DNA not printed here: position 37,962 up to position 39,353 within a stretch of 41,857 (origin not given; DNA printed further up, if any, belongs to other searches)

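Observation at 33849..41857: Eight translationally coupled genes (kpsF, HpcH-type aldolase, kdsB-like, Gfo/Idh/MocA, SDR, dehydroquinate-synthase-like, 2-hydroxyacid DH, putative transferase): candidate pathway to a non-canonical CMP-activated 3-deoxy-ulosonic, possibly carbocyclic, sugar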

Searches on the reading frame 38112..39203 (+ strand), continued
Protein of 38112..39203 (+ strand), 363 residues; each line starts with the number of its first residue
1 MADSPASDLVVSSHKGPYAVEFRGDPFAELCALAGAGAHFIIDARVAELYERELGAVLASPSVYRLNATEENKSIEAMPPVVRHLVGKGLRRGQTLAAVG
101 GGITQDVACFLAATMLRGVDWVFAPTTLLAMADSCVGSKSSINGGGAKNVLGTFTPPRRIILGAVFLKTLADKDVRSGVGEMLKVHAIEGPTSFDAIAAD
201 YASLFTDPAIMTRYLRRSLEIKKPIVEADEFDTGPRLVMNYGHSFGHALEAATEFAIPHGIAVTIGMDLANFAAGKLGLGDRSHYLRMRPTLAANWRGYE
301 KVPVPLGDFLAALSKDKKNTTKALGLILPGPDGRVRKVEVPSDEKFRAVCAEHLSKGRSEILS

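Call 72: search_protein_families(library=pfam, proteins=[L101:4581-5657:+, L101:5660-6871:+, L101:6814-8655:+, L101:13082-14209:+, L101:14924-15913:+, L101:15951-16955:+, L101:16970-18964:+, L101:3824-4543:+, L101:2848-3777:+, L101:1934-2848:+], max_evalue=0.001)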
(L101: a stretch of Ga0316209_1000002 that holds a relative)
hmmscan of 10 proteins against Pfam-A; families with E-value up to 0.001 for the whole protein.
L101:4581-5657:+ (359 aa): 1 family
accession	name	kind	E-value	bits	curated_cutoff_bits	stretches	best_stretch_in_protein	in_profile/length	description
PF00535.33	Glycos_transf_2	-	0.0001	22.7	23.3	1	7-126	1-131/168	Glycosyl transferase family 2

L101:5660-6871:+ (404 aa): 3 families
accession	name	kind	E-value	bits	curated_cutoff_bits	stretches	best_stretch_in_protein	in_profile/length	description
PF01266.30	DAO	-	4.6e-45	155.1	27.9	1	9-277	1-273/353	FAD dependent oxidoreductase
PF13450.12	NAD_binding_8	-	1.2e-05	25.9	21.9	1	12-52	1-39/68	NAD(P)-binding Rossmann-like domain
PF13738.12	Pyr_redox_3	-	0.00026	20.8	30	0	12-42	2-31/305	Pyridine nucleotide-disulphide oxidoreductase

L101:6814-8655:+ (614 aa): 4 families
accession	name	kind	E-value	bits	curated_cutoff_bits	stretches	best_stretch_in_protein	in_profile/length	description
PF00005.33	ABC_tran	-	2.4e-29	103.1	25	1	395-545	2-137/137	ABC transporter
PF00664.28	ABC_membrane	-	4.9e-13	49.8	28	1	75-315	20-266/274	ABC transporter transmembrane region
PF02463.25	SMC_N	-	1.4e-06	28.3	40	1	440-587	116-211/220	RecF/RecN/SMC N terminal domain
PF09818.15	ABC_ATPase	-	0.00022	20.8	23.2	0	492-580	134-221/283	P-loop domain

L101:13082-14209:+ (376 aa): 5 families
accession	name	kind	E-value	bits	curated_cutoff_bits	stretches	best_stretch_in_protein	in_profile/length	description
PF02348.25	CTP_transf_3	-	4e-22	79.5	22.6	1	4-118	1-114/217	Cytidylyltransferase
PF07883.17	Cupin_2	-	2.4e-12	46.8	27.2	1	300-359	6-64/70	Cupin domain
PF02311.25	AraC_binding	-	1.2e-05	25.5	21.1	1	296-358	6-68/135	AraC-like ligand binding domain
PF12804.13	NTP_transf_3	-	3.6e-05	24.4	27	1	10-69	11-65/160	MobA-like NTP transferase domain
PF06249.18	EutQ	-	0.00024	21.3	21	1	242-357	26-139/152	Ethanolamine utilisation protein EutQ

L101:14924-15913:+ (330 aa): 1 family
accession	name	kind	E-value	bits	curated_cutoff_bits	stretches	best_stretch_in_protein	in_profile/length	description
PF16154.11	DUF4862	-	7.7e-86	288.6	25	1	9-312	1-289/291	Domain of unknown function (DUF4862)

L101:15951-16955:+ (335 aa): 0 families

L101:16970-18964:+ (665 aa): 0 families

L101:3824-4543:+ (240 aa): 2 families
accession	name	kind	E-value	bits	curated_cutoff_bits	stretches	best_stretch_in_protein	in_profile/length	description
PF04989.18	RMNT_CmcI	-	7.5e-91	303.9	23.2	1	23-239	2-205/206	Rhamnosyl O-methyltransferase/CmcI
PF13578.12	Methyltransf_24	-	1.4e-07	32.8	26.3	1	58-181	1-102/105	Methyltransferase domain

L101:2848-3777:+ (310 aa): 0 families

L101:1934-2848:+ (305 aa): 3 families
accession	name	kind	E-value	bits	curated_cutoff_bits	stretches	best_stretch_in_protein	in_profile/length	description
PF00676.26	E1_dh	-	2.1e-32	112.7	22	1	33-231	26-223/300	Dehydrogenase E1 component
PF02775.26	TPP_enzyme_C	-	5e-08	33.3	21.9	1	106-230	25-151/151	Thiamine pyrophosphate enzyme, C-terminal TPP binding domain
PF13292.11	DXP_synthase_N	-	6.1e-06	26.2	21.2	1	114-177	116-179/274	1-deoxy-D-xylulose-5-phosphate synthase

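Call 75: search_protein_families(library=pfam, proteins=[L114:12075-13166:+, L114:13166-14335:+, L114:15029-16033:+, L114:16033-17640:+, L114:17532-18398:+, L114:20271-21041:+, L114:8417-9295:+, L114:7650-8522:+, L114:6530-7675:+, L114:5812-6642:+], max_evalue=0.001)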
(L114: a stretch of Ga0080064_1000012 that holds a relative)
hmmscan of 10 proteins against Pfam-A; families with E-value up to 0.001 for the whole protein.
L114:12075-13166:+ (364 aa): 0 families

L114:13166-14335:+ (390 aa): 3 families
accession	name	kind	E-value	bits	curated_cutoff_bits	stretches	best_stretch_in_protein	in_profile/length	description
PF02348.25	CTP_transf_3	-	3.7e-13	50.2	22.6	1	4-143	1-121/217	Cytidylyltransferase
PF07883.17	Cupin_2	-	1.2e-10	41.4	27.2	1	312-373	4-63/70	Cupin domain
PF12804.13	NTP_transf_3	-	3.1e-06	27.9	27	1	18-158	15-131/160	MobA-like NTP transferase domain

L114:15029-16033:+ (335 aa): 3 families
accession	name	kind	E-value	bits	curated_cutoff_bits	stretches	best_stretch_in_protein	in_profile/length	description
PF01408.29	GFO_IDH_MocA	-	1.8e-13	51.6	24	1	12-124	3-119/120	Oxidoreductase family, NAD-binding Rossmann fold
PF22725.1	GFO_IDH_MocA_C3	-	1.5e-12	48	27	1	143-255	13-124/124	GFO/IDH/MocA C-terminal domain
PF02894.22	GFO_IDH_MocA_C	-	4.2e-07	30.4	22.9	1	143-325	9-211/218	Oxidoreductase family, C-terminal alpha/beta domain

L114:16033-17640:+ (536 aa): 0 families

L114:17532-18398:+ (289 aa): 1 family
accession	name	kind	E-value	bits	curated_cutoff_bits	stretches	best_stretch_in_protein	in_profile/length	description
PF02348.25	CTP_transf_3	-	6.5e-19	69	22.6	1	45-116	2-73/217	Cytidylyltransferase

L114:20271-21041:+ (257 aa): 1 family
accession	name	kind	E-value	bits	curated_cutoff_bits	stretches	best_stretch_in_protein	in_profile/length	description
PF02350.25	Epimerase_2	-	7.9e-55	186.5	30.6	1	28-255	3-232/347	UDP-N-acetylglucosamine 2-epimerase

L114:8417-9295:+ (293 aa): 6 families
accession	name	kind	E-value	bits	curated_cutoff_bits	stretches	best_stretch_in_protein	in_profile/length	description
PF08241.18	Methyltransf_11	-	6.1e-18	65.7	21.2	1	86-174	1-94/95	Methyltransferase domain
PF13649.12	Methyltransf_25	-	2.1e-15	57.6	27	1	86-171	2-97/97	Methyltransferase domain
PF13489.12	Methyltransf_23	-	1.4e-14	54.6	27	1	84-213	25-161/164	Methyltransferase domain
PF08242.18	Methyltransf_12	-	2.7e-10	41.3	30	1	86-172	1-97/98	Methyltransferase domain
PF13847.12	Methyltransf_31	-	1.1e-07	32.1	27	1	83-183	5-114/145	Methyltransferase domain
PF01209.24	Ubie_methyltran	-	0.00023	21.1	20.1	1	84-179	50-155/233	ubiE/COQ5 methyltransferase family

L114:7650-8522:+ (291 aa): 1 family
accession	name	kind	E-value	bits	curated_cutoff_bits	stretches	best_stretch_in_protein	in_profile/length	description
PF04794.17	YdjC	-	2.7e-68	231.1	29.7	1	13-279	2-265/266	YdjC-like protein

L114:6530-7675:+ (382 aa): 1 family
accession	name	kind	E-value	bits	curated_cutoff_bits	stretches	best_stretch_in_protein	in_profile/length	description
PF01408.29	GFO_IDH_MocA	-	1.8e-06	29.1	24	1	70-183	3-115/120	Oxidoreductase family, NAD-binding Rossmann fold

L114:5812-6642:+ (277 aa): 2 families
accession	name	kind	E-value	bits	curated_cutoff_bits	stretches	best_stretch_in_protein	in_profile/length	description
PF13578.12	Methyltransf_24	-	1.5e-11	45.5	26.3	1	141-232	26-105/105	Methyltransferase domain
PF04989.18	RMNT_CmcI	-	0.0007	19.8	23.2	0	119-231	36-147/206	Rhamnosyl O-methyltransferase/CmcI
